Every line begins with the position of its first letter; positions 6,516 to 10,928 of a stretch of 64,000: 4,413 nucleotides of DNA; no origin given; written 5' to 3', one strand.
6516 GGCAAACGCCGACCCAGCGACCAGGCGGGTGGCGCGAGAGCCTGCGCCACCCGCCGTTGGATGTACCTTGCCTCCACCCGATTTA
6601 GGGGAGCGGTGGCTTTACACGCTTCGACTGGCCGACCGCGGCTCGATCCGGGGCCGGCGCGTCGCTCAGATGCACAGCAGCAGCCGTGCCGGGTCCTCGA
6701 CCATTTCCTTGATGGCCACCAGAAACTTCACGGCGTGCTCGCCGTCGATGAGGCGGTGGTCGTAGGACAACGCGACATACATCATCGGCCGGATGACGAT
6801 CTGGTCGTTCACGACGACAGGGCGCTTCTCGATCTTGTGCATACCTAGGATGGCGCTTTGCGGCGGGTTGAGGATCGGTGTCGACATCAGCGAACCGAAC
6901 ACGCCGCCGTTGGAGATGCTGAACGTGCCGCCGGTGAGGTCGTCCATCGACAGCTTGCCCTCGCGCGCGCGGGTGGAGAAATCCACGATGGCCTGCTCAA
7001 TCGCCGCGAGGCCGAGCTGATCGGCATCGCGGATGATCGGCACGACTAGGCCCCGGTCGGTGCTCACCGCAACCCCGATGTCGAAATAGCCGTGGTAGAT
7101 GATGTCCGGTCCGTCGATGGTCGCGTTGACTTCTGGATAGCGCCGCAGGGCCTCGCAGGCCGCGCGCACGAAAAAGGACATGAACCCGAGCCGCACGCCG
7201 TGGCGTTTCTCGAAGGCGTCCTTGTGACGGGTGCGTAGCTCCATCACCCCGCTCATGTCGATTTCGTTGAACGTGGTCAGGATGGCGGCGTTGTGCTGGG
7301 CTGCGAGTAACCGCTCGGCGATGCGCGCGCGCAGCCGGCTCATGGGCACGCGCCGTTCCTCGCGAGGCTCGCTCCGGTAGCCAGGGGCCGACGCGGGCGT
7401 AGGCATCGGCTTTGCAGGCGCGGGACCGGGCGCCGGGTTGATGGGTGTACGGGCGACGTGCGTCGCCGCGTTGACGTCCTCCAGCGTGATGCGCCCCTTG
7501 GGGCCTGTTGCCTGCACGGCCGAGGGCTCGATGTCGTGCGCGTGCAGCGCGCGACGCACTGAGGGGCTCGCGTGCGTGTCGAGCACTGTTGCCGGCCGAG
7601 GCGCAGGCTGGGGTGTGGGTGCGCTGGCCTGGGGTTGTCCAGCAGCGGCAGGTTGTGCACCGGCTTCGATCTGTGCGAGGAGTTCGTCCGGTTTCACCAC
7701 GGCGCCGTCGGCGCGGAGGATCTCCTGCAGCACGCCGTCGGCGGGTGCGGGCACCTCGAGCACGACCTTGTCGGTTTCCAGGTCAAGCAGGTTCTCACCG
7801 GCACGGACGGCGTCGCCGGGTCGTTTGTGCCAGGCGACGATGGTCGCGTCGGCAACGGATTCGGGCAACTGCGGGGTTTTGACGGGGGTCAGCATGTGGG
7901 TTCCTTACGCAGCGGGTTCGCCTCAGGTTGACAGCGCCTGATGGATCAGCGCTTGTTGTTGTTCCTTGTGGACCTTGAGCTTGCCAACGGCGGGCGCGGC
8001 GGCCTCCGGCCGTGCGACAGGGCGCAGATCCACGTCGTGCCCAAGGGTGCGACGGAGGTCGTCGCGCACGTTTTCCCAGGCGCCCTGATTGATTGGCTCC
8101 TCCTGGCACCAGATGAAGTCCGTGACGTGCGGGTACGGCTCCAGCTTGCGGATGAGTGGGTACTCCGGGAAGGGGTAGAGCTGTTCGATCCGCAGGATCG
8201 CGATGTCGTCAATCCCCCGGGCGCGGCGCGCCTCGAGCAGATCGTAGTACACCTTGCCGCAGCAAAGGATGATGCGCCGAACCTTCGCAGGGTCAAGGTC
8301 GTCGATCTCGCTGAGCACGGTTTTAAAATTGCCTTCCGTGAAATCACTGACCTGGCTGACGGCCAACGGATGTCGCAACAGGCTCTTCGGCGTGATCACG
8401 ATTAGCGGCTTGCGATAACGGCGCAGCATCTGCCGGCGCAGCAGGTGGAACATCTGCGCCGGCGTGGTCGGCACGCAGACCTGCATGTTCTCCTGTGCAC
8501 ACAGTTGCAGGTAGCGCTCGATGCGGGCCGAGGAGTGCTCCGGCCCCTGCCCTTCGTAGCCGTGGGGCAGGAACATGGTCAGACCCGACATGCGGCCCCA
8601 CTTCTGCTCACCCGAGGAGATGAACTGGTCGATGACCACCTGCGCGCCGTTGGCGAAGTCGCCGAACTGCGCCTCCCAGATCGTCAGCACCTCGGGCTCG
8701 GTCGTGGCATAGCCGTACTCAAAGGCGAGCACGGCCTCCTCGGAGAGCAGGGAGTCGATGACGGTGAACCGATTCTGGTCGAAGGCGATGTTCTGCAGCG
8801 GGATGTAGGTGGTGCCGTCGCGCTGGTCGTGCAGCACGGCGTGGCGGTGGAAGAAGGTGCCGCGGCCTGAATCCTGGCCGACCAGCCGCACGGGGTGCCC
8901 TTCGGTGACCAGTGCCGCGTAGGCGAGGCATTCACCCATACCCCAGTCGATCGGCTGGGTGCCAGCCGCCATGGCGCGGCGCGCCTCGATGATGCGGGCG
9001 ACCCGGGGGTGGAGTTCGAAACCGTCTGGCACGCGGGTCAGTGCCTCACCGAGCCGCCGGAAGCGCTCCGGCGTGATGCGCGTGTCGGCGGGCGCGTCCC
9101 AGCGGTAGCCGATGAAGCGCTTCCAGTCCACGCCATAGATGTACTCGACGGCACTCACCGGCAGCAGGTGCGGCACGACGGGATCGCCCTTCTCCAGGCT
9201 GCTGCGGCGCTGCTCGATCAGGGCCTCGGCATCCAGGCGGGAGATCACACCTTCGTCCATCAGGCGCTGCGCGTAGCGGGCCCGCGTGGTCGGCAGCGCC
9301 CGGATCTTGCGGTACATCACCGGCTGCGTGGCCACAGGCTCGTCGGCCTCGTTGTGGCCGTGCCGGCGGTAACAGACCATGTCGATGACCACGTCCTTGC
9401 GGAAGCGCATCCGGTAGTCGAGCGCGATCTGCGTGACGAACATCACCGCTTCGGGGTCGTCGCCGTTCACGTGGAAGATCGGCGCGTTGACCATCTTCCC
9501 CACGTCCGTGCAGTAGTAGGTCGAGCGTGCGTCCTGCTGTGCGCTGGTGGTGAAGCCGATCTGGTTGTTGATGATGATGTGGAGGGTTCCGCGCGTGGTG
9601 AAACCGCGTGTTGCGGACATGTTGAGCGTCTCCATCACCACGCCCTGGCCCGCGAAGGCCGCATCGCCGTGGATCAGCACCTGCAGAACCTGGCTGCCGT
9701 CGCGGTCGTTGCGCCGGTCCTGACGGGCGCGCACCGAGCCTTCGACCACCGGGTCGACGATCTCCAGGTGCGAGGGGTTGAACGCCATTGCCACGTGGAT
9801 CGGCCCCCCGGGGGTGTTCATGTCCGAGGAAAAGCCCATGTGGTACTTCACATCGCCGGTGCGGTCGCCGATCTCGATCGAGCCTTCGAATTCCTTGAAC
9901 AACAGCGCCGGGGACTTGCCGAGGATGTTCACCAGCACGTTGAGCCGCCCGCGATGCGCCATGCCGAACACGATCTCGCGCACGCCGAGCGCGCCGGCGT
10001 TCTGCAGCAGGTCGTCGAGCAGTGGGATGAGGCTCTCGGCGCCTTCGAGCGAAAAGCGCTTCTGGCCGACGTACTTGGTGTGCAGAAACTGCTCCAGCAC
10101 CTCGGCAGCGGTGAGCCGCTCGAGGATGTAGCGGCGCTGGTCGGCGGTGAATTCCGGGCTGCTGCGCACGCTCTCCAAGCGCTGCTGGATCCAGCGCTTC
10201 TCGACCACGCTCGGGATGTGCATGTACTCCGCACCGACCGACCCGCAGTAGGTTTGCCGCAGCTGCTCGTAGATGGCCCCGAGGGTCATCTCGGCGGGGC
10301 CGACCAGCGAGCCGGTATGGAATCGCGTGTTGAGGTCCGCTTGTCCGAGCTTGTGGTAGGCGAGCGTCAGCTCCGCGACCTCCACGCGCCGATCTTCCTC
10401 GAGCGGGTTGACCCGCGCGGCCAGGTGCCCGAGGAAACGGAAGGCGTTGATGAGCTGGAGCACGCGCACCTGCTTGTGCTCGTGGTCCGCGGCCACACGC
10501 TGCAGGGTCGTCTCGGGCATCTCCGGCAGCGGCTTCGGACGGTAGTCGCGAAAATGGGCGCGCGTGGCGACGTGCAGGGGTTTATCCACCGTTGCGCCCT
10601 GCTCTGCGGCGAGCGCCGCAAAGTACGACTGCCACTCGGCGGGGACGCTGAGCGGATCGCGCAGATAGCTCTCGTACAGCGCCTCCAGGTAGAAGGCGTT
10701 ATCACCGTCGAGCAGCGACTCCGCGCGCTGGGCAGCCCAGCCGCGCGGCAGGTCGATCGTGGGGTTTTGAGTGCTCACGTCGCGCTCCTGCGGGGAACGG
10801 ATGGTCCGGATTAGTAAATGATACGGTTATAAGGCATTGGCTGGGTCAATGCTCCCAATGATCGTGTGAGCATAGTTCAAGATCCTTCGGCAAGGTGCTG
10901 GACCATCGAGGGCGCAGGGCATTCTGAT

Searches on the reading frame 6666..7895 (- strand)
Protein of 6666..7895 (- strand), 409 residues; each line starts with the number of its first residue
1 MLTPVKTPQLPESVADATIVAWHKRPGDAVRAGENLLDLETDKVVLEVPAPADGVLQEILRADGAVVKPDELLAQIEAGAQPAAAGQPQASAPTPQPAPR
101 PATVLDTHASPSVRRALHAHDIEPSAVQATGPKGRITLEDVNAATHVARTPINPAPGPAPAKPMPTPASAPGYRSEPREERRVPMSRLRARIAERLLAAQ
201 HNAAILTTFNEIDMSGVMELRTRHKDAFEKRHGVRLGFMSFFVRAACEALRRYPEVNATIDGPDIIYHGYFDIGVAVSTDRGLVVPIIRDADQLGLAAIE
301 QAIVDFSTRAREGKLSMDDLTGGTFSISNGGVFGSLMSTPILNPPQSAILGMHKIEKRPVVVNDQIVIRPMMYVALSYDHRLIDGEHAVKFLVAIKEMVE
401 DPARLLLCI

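Call 50: search_protein_families(library=pfam, proteins=[window:6666-7895:-], max_evalue=0.00001)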
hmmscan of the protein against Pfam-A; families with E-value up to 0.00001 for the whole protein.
window:6666-7895:- (409 aa): 3 families
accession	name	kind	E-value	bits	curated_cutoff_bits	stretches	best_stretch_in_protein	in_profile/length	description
PF00198.28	2-oxoacid_dh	-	7.2e-86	287.8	23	1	178-407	2-232/232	2-oxoacid dehydrogenases acyltransferase (catalytic domain)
PF00364.28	Biotin_lipoyl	-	2.1e-17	63.1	22.1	1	4-76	2-73/73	Biotin-requiring enzyme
PF02817.22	E3_binding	-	3.2e-11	43.7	23.7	1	108-141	2-35/36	e3 binding domain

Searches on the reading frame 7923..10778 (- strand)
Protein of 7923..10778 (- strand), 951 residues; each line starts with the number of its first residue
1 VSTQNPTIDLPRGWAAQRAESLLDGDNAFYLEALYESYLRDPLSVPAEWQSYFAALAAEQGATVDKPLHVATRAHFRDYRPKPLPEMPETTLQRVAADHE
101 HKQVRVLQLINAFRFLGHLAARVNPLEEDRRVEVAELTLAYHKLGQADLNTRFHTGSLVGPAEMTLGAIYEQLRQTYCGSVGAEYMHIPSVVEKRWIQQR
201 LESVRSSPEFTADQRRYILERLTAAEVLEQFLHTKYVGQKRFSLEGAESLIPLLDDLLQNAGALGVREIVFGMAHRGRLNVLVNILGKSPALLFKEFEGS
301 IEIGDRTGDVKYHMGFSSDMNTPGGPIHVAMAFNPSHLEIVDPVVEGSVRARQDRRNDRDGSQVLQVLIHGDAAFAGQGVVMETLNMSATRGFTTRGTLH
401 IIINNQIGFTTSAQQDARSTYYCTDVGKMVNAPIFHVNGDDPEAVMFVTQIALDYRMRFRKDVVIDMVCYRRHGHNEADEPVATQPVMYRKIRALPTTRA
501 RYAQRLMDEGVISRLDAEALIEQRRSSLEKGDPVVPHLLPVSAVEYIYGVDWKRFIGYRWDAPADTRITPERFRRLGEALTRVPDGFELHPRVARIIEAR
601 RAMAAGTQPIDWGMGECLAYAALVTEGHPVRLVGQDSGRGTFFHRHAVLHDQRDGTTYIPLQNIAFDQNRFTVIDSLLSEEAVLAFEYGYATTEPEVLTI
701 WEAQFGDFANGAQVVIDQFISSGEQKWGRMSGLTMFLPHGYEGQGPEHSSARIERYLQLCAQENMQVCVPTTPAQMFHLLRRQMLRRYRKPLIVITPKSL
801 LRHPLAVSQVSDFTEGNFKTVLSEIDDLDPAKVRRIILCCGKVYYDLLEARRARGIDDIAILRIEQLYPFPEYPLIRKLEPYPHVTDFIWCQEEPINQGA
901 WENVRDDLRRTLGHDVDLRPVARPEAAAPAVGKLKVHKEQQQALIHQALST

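Call 50: search_protein_families(library=pfam, proteins=[window:7923-10778:-], max_evalue=0.00001)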
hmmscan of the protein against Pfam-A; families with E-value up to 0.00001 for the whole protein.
window:7923-10778:- (951 aa): 4 families
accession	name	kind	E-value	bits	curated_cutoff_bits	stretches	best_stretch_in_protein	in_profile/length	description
PF02779.29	Transket_pyr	-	3.4e-52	177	27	1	609-802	2-173/174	Transketolase, pyrimidine binding domain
PF00676.26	E1_dh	-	3.9e-49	167.7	22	1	226-526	7-282/300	Dehydrogenase E1 component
PF16870.10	OxoGdeHyase_C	-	5.6e-47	159.7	27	1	807-949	1-151/151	2-oxoglutarate dehydrogenase C-terminal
PF16078.10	2-oxogl_dehyd_N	-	1.2e-13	50.8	27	1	20-59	1-40/41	2-oxoglutarate dehydrogenase N-terminus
